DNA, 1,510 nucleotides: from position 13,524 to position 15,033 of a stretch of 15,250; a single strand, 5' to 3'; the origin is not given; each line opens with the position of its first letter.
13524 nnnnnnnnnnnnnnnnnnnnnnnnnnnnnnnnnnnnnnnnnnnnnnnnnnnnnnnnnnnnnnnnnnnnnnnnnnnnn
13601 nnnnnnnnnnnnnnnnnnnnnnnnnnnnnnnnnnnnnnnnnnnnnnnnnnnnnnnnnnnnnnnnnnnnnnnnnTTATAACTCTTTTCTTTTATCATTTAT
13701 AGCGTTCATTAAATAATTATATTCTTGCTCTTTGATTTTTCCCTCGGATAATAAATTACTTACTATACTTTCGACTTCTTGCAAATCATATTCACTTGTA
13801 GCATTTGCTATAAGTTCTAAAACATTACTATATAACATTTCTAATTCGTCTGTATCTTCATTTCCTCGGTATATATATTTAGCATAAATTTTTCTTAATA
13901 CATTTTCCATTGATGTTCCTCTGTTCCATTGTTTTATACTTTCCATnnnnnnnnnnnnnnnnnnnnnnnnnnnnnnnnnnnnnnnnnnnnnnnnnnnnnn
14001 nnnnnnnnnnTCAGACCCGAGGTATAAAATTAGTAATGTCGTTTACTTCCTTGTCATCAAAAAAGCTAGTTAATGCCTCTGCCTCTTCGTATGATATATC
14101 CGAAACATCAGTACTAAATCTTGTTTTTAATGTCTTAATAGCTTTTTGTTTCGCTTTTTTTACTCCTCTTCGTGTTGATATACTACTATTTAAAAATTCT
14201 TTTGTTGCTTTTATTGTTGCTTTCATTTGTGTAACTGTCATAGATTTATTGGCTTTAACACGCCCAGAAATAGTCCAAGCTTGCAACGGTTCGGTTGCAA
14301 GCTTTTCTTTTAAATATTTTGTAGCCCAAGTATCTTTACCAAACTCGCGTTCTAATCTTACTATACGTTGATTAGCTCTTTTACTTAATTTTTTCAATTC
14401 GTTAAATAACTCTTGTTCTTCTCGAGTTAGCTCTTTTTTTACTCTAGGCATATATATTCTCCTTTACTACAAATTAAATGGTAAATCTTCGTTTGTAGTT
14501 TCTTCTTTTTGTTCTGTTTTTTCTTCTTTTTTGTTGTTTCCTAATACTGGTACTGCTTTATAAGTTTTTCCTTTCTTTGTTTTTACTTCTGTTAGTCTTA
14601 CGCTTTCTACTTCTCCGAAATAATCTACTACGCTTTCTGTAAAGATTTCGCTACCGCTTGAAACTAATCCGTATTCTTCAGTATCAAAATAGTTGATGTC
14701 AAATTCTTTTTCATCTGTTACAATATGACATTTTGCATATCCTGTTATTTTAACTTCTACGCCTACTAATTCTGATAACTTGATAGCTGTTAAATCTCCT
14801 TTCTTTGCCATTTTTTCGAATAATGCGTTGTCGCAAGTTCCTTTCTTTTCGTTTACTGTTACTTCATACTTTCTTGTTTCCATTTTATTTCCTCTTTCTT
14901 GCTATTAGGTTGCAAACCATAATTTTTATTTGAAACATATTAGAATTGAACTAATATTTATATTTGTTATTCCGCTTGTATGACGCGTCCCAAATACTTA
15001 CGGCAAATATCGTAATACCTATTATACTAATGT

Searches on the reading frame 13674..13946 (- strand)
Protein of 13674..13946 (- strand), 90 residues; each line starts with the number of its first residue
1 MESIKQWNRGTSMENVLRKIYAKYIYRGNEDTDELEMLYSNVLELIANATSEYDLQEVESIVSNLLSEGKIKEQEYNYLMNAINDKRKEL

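Call 9: search_protein_families(library=pfam, proteins=[window:13674-13946:-], max_evalue=0.01)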
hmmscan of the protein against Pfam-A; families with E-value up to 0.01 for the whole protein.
window:13674-13946:- (90 aa): 1 family
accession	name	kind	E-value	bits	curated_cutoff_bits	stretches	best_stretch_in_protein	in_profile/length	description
PF17727.6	CtsR_C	-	0.00061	20.4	23.8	1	43-86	6-50/72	CtsR C-terminal dimerization domain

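Call 10: search_protein_families(library=phrogs, proteins=[window:13674-13946:-], max_evalue=0.001)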
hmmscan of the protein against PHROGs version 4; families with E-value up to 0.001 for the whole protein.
window:13674-13946:- (90 aa): 0 families

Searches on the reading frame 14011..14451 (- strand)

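Call 9: search_protein_families(library=pfam, proteins=[window:14011-14451:-], max_evalue=0.01)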
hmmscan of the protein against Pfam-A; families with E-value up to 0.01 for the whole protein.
window:14011-14451:- (146 aa): 1 family
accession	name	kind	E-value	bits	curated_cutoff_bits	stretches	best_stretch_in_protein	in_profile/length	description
PF11365.13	SOGA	-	0.009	17.5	31.1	0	4-66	22-85/94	Protein SOGA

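Call 10: search_protein_families(library=phrogs, proteins=[window:14011-14451:-], max_evalue=0.001)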
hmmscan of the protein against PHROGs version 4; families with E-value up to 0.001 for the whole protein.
window:14011-14451:- (146 aa): 0 families

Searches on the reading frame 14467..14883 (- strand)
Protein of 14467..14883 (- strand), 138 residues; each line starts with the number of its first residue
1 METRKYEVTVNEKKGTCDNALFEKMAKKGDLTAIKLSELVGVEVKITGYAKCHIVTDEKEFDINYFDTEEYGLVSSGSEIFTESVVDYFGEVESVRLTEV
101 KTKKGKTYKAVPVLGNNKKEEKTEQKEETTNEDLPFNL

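Call 4: search_protein_families(library=pfam, proteins=[window:14467-14883:-], max_evalue=10)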
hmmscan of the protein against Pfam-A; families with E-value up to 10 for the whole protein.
window:14467-14883:- (138 aa): 1 family
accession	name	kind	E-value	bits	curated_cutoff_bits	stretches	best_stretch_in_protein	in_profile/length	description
PF22708.2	S1CSD-TOTE-1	-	0.17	11.8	27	0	11-43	27-59/65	S1/CSD-like domain 1 of the TOTE conflict systems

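Call 5: search_protein_families(library=phrogs, proteins=[window:14467-14883:-], max_evalue=1)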
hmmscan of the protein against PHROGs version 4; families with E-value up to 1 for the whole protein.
window:14467-14883:- (138 aa): 3 families
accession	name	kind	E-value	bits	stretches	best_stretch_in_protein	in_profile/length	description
phrog_11960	-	unknown function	0.0088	17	1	76-113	33-68/76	-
phrog_10734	-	unknown function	0.056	14.2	1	35-84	41-88/151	-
phrog_6591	-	DNA, RNA and nucleotide metabolism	0.099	13.4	1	28-62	38-72/124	Holliday junction resolvase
